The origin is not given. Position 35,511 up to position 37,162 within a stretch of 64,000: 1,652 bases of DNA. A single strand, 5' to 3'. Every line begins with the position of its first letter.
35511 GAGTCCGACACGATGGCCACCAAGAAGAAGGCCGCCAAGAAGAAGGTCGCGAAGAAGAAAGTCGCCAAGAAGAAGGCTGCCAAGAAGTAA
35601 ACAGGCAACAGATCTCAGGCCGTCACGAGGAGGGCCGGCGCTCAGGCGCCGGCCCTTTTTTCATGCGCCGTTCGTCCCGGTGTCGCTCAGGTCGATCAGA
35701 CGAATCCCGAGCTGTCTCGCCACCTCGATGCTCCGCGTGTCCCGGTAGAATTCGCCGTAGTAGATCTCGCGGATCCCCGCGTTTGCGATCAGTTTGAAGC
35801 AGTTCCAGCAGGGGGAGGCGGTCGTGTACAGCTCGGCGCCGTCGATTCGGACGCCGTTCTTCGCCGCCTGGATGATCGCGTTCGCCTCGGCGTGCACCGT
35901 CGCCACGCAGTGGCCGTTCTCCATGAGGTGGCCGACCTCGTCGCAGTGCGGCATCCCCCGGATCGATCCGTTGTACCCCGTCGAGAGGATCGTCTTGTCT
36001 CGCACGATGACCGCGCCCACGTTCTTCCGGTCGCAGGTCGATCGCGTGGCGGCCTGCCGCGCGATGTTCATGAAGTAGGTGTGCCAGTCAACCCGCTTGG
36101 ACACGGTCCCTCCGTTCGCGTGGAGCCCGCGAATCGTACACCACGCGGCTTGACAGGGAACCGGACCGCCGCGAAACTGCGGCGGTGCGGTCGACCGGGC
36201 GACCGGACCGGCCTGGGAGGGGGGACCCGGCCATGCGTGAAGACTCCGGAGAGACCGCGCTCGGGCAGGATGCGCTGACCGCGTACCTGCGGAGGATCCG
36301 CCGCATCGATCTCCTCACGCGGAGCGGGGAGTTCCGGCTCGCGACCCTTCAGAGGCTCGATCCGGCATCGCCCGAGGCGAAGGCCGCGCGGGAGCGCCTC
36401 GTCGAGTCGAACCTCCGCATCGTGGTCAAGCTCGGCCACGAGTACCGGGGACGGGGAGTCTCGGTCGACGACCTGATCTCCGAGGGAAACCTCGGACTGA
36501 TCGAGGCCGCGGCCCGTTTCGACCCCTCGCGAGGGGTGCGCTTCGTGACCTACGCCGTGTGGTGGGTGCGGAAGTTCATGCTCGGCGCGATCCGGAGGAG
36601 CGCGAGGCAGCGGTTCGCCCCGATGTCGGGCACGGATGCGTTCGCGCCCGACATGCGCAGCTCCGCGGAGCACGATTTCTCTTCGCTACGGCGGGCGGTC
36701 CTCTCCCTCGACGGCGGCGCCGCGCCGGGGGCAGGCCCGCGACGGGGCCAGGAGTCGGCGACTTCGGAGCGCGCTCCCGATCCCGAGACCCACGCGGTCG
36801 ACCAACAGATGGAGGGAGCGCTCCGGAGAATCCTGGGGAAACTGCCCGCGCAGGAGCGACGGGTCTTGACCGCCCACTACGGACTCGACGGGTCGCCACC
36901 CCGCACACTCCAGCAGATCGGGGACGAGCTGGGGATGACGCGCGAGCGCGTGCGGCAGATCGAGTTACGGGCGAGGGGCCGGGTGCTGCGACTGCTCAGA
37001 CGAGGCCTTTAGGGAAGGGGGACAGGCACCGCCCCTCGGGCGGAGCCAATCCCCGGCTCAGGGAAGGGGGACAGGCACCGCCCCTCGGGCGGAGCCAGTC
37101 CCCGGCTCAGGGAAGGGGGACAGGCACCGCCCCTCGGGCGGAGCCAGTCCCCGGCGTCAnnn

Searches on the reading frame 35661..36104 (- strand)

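Call 8: search_protein_families(library=pfam, proteins=[window:35661-36104:-], max_evalue=0.001)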
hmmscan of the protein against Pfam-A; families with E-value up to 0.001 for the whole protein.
window:35661-36104:- (147 aa): 2 families
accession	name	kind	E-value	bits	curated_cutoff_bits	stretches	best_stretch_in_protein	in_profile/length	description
PF00383.29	dCMP_cyt_deam_1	-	1.1e-27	96.3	25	1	6-117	2-101/102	Cytidine and deoxycytidylate deaminase zinc-binding region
PF14437.12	MafB19-deam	-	2.6e-20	73.2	27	1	6-123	2-106/142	MafB19-like deaminase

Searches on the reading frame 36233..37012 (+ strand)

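Call 8: search_protein_families(library=pfam, proteins=[window:36233-37012:+], max_evalue=0.001)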
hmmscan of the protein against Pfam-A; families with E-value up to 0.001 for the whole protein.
window:36233-37012:+ (259 aa): 4 families
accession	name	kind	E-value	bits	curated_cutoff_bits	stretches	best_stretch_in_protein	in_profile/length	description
PF04542.20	Sigma70_r2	-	4.2e-18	65.3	24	1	56-125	1-70/71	Sigma-70 region 2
PF04545.22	Sigma70_r4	-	2.1e-13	50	24.1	1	201-250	2-47/50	Sigma-70, region 4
PF00140.25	Sigma70_r1_2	-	3.9e-06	27.2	22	1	13-38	1-26/34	Sigma-70 factor, region 1.2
PF08281.18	Sigma70_r4_2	-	0.00089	19.3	25.7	0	196-248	3-51/54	Sigma-70, region 4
